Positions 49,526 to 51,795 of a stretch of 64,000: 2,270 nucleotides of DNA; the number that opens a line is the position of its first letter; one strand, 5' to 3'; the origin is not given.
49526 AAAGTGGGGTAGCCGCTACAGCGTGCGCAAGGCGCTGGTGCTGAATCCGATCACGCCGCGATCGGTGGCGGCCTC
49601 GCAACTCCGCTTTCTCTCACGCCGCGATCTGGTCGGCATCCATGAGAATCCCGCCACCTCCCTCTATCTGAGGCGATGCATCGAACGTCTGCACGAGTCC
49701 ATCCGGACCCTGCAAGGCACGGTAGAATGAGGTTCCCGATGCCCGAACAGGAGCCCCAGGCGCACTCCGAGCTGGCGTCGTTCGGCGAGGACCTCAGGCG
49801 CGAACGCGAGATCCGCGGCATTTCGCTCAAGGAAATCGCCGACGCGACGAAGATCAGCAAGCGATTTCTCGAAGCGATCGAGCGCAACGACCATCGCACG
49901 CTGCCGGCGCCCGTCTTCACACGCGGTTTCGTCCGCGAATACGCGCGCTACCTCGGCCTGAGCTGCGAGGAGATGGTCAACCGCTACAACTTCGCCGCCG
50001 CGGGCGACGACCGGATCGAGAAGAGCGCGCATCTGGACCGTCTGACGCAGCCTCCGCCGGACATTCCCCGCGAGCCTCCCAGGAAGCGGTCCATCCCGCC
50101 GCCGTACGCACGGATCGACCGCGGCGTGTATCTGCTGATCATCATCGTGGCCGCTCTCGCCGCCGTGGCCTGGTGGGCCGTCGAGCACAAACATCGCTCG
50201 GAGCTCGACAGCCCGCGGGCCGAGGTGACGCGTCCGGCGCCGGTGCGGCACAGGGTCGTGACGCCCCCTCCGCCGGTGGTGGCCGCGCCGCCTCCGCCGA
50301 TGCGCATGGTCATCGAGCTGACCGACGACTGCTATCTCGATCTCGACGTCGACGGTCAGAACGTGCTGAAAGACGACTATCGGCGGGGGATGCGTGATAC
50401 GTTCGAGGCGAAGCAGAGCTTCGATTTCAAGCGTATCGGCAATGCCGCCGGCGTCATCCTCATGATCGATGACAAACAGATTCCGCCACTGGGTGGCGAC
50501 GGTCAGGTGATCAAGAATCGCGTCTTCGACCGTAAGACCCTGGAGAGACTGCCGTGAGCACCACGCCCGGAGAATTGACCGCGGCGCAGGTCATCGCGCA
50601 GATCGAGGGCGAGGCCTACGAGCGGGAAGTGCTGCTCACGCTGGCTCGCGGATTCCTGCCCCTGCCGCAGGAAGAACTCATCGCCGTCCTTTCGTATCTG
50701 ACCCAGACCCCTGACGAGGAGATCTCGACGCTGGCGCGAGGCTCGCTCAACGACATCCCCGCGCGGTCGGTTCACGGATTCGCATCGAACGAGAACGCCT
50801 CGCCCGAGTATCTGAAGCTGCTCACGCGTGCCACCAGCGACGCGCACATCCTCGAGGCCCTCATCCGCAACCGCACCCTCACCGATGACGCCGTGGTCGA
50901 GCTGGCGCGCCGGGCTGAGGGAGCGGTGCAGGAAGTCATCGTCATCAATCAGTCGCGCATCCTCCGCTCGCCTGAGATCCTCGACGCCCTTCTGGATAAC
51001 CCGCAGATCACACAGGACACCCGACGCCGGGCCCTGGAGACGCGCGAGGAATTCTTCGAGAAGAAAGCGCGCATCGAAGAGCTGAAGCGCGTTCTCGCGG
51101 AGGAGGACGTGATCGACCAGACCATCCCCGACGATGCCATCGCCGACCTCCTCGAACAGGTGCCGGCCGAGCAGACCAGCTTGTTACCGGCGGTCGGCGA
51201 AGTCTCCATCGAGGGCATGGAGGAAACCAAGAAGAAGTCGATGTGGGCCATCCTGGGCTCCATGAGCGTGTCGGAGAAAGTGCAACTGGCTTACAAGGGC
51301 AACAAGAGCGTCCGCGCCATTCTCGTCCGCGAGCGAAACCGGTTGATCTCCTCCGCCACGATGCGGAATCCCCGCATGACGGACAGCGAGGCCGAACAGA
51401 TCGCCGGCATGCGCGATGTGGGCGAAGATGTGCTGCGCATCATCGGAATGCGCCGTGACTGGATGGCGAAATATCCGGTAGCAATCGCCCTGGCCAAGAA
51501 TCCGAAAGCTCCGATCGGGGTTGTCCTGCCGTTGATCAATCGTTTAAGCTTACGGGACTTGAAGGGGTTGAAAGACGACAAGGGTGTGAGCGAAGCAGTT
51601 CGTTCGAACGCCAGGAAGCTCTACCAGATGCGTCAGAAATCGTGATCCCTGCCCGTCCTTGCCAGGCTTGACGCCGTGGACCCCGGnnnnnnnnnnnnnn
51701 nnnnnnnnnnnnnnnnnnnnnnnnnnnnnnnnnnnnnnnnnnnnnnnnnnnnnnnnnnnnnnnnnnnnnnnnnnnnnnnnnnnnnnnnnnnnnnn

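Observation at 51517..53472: Wzz-like chain-length-determinant gene bracketed by 133-bp 96%-identical direct repeats derived from the 3' end of the upstream gene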

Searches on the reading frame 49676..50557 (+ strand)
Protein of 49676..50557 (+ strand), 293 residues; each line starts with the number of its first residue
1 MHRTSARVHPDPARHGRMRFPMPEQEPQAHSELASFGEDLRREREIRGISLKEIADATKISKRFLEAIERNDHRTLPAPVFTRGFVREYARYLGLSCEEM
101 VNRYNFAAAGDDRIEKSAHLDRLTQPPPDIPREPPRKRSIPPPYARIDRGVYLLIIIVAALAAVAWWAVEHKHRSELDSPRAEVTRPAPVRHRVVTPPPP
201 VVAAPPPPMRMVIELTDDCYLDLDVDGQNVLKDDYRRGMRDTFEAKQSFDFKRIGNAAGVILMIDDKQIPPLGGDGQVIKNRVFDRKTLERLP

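Call 7: search_protein_families(library=pfam, proteins=[window:49676-50557:+], max_evalue=0.01)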
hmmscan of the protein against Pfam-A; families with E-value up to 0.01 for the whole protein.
window:49676-50557:+ (293 aa): 5 families
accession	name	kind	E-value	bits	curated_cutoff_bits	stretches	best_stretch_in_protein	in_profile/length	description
PF13413.12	HTH_25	-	3.4e-23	81.7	24.6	1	40-99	2-61/62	Helix-turn-helix domain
PF12844.13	HTH_19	-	2.5e-09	37.3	30.2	1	37-104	1-62/64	Helix-turn-helix domain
PF13464.11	RodZ_C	-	4.3e-07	30.2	23.9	1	212-278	1-68/72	RodZ C-terminal domain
PF13560.12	HTH_31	-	6.1e-06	26.9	27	1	36-99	2-60/64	Helix-turn-helix domain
PF01381.28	HTH_3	-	0.00095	19.6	23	1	40-74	1-34/55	Helix-turn-helix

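Call 8: search_protein_families(library=ncbifam, proteins=[window:49676-50557:+], max_evalue=0.01)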
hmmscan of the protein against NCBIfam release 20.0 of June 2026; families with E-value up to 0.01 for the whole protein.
window:49676-50557:+ (293 aa): 3 families
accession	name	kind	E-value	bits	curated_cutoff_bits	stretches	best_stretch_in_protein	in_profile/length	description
NF041534.1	rodZ_Strepcoccus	equivalog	4.4e-14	52.3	375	1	35-101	5-71/275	cytoskeleton protein RodZ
NF008109.0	PRK10856.1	equivalog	1.1e-07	32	208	1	28-102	7-81/334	cytoskeleton protein RodZ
NF006015.0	PRK08154.1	subfamily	1.7e-05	24.1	204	1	21-70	16-65/314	anaerobic benzoate catabolism transcriptional regulator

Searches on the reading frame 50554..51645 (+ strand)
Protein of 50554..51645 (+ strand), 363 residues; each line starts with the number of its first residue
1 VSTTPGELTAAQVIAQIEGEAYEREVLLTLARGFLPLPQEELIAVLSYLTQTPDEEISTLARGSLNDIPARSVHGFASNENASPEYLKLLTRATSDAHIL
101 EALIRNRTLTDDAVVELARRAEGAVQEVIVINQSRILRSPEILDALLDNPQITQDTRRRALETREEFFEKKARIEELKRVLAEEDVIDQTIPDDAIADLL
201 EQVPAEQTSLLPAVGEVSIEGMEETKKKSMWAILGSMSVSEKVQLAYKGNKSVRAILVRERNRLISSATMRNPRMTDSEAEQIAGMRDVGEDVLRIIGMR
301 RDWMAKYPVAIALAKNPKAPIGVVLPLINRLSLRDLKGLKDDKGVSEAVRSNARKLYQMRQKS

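Call 7: search_protein_families(library=pfam, proteins=[window:50554-51645:+], max_evalue=0.01)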
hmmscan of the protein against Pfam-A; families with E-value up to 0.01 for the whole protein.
window:50554-51645:+ (363 aa): 0 families

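Call 8: search_protein_families(library=ncbifam, proteins=[window:50554-51645:+], max_evalue=0.01)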
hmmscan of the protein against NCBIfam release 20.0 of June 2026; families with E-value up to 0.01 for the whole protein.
window:50554-51645:+ (363 aa): 0 families

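Call 10: find_related_loci(query=window:50554-51645:+, collection=genome_contigs, flank=6000)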
Query window:50554-51645:+ (363 aa) in genome_contigs; peptide patterns used: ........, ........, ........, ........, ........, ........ (x = any residue, [..] = any of these).
111 stretches matched a pattern; 33 encode a relative of the query (tblastn E <= 1e-3); 33 distinct loci.
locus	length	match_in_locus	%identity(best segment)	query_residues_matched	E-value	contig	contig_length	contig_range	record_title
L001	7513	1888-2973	75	1-363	0e+0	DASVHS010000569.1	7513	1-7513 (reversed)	MAG TPA_asm: Thermoanaerobaculia bacterium isolate SMAG_U2973 k141_1099461, whole genome shotgun sequence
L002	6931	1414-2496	68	2-363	3e-167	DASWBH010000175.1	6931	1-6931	MAG TPA_asm: Thermoanaerobaculia bacterium isolate SMAG_U2677 k141_737623, whole genome shotgun sequence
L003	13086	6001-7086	62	1-363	7e-152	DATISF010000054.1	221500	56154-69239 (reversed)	MAG TPA_asm: Thermoanaerobaculia bacterium isolate SMAG_U15922 k141_666165, whole genome shotgun sequence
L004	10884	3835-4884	62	7-362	3e-135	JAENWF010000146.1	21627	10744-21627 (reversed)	MAG: Thermoanaerobaculia bacterium isolate 3_4_m_bin3 c_000002626866, whole genome shotgun sequence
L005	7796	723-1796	60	2-362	2e-132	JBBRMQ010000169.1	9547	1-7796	MAG: Thermoanaerobaculia bacterium isolate La1_metabat2.060 LA1C_B2.060_k141_2211097L_9547_cov_11.9818, whole genome sho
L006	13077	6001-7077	59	1-360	3e-130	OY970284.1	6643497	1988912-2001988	MAG: Thermoanaerobaculia bacterium isolate MFD05513.bin.1.42 genome assembly, chromosome: 1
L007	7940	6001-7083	58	1-360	1e-128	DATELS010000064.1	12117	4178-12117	MAG TPA_asm: Thermoanaerobaculia bacterium isolate SMAG_U8922 k141_1146247, whole genome shotgun sequence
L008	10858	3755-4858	58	2-363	1e-128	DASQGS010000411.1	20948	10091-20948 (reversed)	MAG TPA_asm: Thermoanaerobaculia bacterium isolate SMAG_U11813 k141_868696, whole genome shotgun sequence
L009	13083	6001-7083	58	1-360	6e-128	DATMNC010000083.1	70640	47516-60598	MAG TPA_asm: Thermoanaerobaculia bacterium isolate SMAG_U12840 k141_2827878, whole genome shotgun sequence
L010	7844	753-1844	56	1-362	1e-126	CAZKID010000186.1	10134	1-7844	MAG TPA_asm: uncultured Thermoanaerobaculia bacterium isolate binchicken_co185_41 genome assembly, contig: NODE_11336_le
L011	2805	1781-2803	60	2-335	4e-131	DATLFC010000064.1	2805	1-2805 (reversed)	MAG TPA_asm: Thermoanaerobaculia bacterium isolate SMAG_U14392 k141_3429706, whole genome shotgun sequence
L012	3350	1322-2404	57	1-358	1e-128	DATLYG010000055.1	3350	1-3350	MAG TPA_asm: Thermoanaerobaculia bacterium isolate SMAG_U13266 k141_4880, whole genome shotgun sequence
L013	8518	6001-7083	57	1-360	2e-124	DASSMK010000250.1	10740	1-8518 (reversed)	MAG TPA_asm: Thermoanaerobaculia bacterium isolate SMAG_U1196 k141_196869, whole genome shotgun sequence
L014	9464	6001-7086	56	1-360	8e-124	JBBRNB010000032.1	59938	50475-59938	MAG: Thermoanaerobaculia bacterium isolate La1_metabat2.109 LA1C_B2.109_k141_1664537L_59938_cov_135.9288, whole genome s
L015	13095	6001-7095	54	2-362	2e-123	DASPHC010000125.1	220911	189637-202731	MAG TPA_asm: Thermoanaerobaculia bacterium isolate SMAG_U11946 k141_4454619, whole genome shotgun sequence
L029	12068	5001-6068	58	2-360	2e-130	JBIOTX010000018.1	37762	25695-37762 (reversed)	MAG: Thermoanaerobaculia bacterium isolate MAG149 k127_114924, whole genome shotgun sequence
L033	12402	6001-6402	37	229-362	3e-26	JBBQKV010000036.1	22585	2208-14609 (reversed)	MAG: Acidobacteriota bacterium isolate Co_metawrap_566 Cmw_566_k141_4746943_length_22585_cov_96.0000, whole genome shotg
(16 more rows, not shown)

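Call 16: find_encoding_contigs(protein=window:50554-51645:+, flank=6000, max_places=8)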
Protein window:50554-51645:+ (363 aa): no gene with exactly this product is on record in the collection.

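Call 19: search_protein_families(library=pfam, proteins=[window:50554-51645:+], max_evalue=10)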
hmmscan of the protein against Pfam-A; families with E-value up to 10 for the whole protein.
window:50554-51645:+ (363 aa): 0 families

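Call 43: find_homologous_proteins(query=window:50554-51645:+)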
Query window:50554-51645:+ (363 aa): 1290 proteins with E <= 0.001 among 8000 candidates; the best 120 are listed.
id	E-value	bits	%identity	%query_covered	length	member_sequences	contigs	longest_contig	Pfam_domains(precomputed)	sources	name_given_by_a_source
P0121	5.3e-223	757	100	100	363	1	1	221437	-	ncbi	-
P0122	8.6e-194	661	86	100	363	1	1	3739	-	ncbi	-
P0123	4.7e-186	636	83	100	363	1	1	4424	-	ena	-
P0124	9.3e-185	631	82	100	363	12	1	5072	-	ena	-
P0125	1.8e-180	617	80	100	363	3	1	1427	-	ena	-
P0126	2.3e-180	617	80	100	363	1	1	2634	-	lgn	-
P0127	1.5e-177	608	79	100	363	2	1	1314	-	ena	-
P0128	3.1e-177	607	79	100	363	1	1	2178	-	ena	-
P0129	3.9e-174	596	77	100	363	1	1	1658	-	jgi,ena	-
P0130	8.0e-174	595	76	100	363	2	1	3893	-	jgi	jgi:hypothetical protein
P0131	1.3e-172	591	77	100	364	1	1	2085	-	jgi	jgi:hypothetical protein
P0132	3.9e-172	590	76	100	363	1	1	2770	-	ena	-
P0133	2.8e-171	587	76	100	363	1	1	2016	-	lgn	-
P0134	9.3e-169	579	74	100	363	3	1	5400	-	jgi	jgi:hypothetical protein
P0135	9.1e-165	566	74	100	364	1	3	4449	-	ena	-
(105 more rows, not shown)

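Call 44: find_encoding_contigs(protein=P0122, flank=5000, max_places=3)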
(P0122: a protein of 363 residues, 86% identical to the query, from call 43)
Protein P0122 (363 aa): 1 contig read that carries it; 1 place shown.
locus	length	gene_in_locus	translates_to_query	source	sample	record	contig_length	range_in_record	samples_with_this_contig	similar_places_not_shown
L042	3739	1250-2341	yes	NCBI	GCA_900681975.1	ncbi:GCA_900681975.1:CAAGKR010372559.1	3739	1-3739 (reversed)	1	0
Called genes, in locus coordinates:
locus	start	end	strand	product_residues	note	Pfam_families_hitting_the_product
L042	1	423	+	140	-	?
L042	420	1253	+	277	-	PF12844:HTH_19, PF13413:HTH_25, PF13464:RodZ_C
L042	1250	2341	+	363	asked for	-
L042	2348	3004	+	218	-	PF00226:DnaJ, PF13432:TPR_16 (faint), PF07719:TPR_2 (faint), PF13428:TPR_14 (faint), PF00515:TPR_1 (faint), PF13431:TPR_17 (faint), PF13414:TPR_11 (faint), PF14559:TPR_19 (faint)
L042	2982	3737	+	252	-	?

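Call 45: find_encoding_contigs(protein=P0123, flank=5000, max_places=3)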
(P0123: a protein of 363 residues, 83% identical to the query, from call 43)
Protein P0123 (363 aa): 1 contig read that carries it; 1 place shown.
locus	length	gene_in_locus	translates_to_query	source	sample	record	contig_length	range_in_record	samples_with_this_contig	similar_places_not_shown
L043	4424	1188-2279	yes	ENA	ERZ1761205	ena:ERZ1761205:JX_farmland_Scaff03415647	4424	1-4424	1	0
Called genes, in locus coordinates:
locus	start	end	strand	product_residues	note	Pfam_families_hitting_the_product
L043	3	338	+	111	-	?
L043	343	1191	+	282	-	PF13560:HTH_31 (weak), PF12844:HTH_19, PF13413:HTH_25, PF13464:RodZ_C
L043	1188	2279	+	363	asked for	-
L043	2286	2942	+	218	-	PF00226:DnaJ, PF13432:TPR_16 (faint), PF07719:TPR_2 (faint), PF13428:TPR_14 (faint), PF14559:TPR_19 (faint), PF00515:TPR_1 (faint), PF13431:TPR_17 (faint)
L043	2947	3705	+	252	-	PF00481:PP2C, PF13672:PP2C_2, PF07228:SpoIIE (faint)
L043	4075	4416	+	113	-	PF09579:Spore_YtfJ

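Call 46: find_encoding_contigs(protein=P0124, flank=5000, max_places=3)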
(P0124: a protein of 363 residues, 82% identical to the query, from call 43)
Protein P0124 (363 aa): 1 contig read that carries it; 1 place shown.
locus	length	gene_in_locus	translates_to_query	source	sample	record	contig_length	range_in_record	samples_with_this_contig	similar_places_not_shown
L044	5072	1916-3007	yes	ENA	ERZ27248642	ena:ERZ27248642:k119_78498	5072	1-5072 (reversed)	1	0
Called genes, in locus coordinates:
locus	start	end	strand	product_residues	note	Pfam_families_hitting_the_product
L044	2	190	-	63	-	?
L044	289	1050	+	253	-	-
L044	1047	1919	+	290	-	PF13560:HTH_31 (weak), PF12844:HTH_19, PF13413:HTH_25, PF13464:RodZ_C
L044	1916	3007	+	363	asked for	-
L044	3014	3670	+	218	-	PF00226:DnaJ, PF13428:TPR_14 (faint), PF14559:TPR_19 (faint), PF13431:TPR_17 (faint)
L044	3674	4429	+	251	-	PF00481:PP2C, PF13672:PP2C_2, PF07228:SpoIIE (faint)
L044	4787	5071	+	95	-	?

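Call 70: predict_structure(alignment_id=A4)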
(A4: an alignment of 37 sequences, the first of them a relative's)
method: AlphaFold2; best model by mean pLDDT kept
length: 363 residues; sequences in the alignment: 37
mean_pLDDT: 79.8   pTM: 0.47
mean pLDDT of the five models: 79.8, 73.5, 71.9, 68.7, 66.0
residues with pLDDT >= 90: 128; 70-90: 157; 50-70: 37; < 50: 41
segments of 3 or more residues with pLDDT < 50: 1-5, 182-192, 202-219, 221-223
pLDDT, mean of each block of 10 residues (from residue 1): 57 90 90 87 94 92 93 94 94 93 94 94 93 88 93 92 78 61 45 49 41 38 57 82 84 87 87 88 87 89 86 85 78 77 69 74 63
secondary structure, 60 per line:
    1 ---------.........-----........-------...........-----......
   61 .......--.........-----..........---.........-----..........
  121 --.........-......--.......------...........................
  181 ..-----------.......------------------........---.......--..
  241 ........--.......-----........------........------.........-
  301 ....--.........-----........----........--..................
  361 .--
elements in order: H10-18 H24-31 H39-49 H55-67 H70-78 H84-93 H97-105 H111-120 H123-131 H133-138 H141-147 H154-182 H194-200 H219-226 H230-236 H239-248 H251-257 H263-270 H277-284 H291-299 H301-304 H307-315 H321-328 H333-340 H343-361

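Call 74: fold_search(model_id=the predicted structure, library=pdb)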
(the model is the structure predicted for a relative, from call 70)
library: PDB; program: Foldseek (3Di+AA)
matches with E <= 10: 936; with E <= 0.001: 0
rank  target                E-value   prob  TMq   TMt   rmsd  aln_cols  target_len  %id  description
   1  5mfd_G                1.5e-03  0.90  0.13  0.14  17.5       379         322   12  Designed armadillo repeat protein YIIIM''6AII in complex with pD_(KR)5 (released 2017-07-19)
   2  5mfm_C                2.7e-03  0.77  0.14  0.13  17.3       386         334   13  Designed armadillo repeat protein peptide fusion YIIIM6AII_GS11_(KR)5 (released 2017-09-13)
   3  5mfm_B                3.3e-03  0.85  0.15  0.15  17.3       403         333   12  Designed armadillo repeat protein peptide fusion YIIIM6AII_GS11_(KR)5 (released 2017-09-13)
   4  4rv1_B                3.6e-03  0.94  0.18  0.16  18.6       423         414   13  Crystal Structure of Engineered Protein. Northeast Structural Genomics Consortium (NESG) Target OR497. (released 2014-12-10)
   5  5mfm_F                4.9e-03  0.75  0.13  0.14  17.2       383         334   13  Designed armadillo repeat protein peptide fusion YIIIM6AII_GS11_(KR)5 (released 2017-09-13)
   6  5mfl_C                7.1e-03  0.75  0.14  0.15  17.4       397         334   12  Designed armadillo repeat protein (KR)5_GS10_YIIIM6AII (released 2017-09-13)
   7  4rv1_C                9.6e-03  0.80  0.16  0.15  17.6       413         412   12  Crystal Structure of Engineered Protein. Northeast Structural Genomics Consortium (NESG) Target OR497. (released 2014-12-10)
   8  5mfm_A                1.0e-02  0.82  0.16  0.17  16.7       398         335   13  Designed armadillo repeat protein peptide fusion YIIIM6AII_GS11_(KR)5 (released 2017-09-13)
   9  5mfd_A                1.1e-02  0.60  0.13  0.14  17.2       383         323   12  Designed armadillo repeat protein YIIIM''6AII in complex with pD_(KR)5 (released 2017-07-19)
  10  5mfl_A                1.3e-02  0.75  0.15  0.16  17.2       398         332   12  Designed armadillo repeat protein (KR)5_GS10_YIIIM6AII (released 2017-09-13)
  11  1b3u_A                1.5e-02  0.85  0.19  0.13  17.8       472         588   14  CRYSTAL STRUCTURE OF CONSTANT REGULATORY DOMAIN OF HUMAN PP2A, PR65ALPHA (released 1999-04-12)
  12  5mfh_A                1.6e-02  0.69  0.14  0.17  18.2       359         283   13  Designed armadillo repeat protein YIIIM5AII in complex with peptide (RR)5 (released 2017-09-13)
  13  8uwb_D                1.7e-02  0.82  0.19  0.13  17.1       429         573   14  Crystal structure of PP2A PPP2R1A-PPP2CA-PPP2R5E phosphatase. (released 2024-04-17)
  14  1ibr_D                1.9e-02  0.66  0.16  0.14  19.0       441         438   13  COMPLEX OF RAN WITH IMPORTIN BETA (released 1999-06-03)
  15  1pjm_B                2.0e-02  0.72  0.16  0.14  19.1       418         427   12  Mouse Importin alpha-bipartite NLS from human retinoblastoma protein Complex (released 2003-08-19)
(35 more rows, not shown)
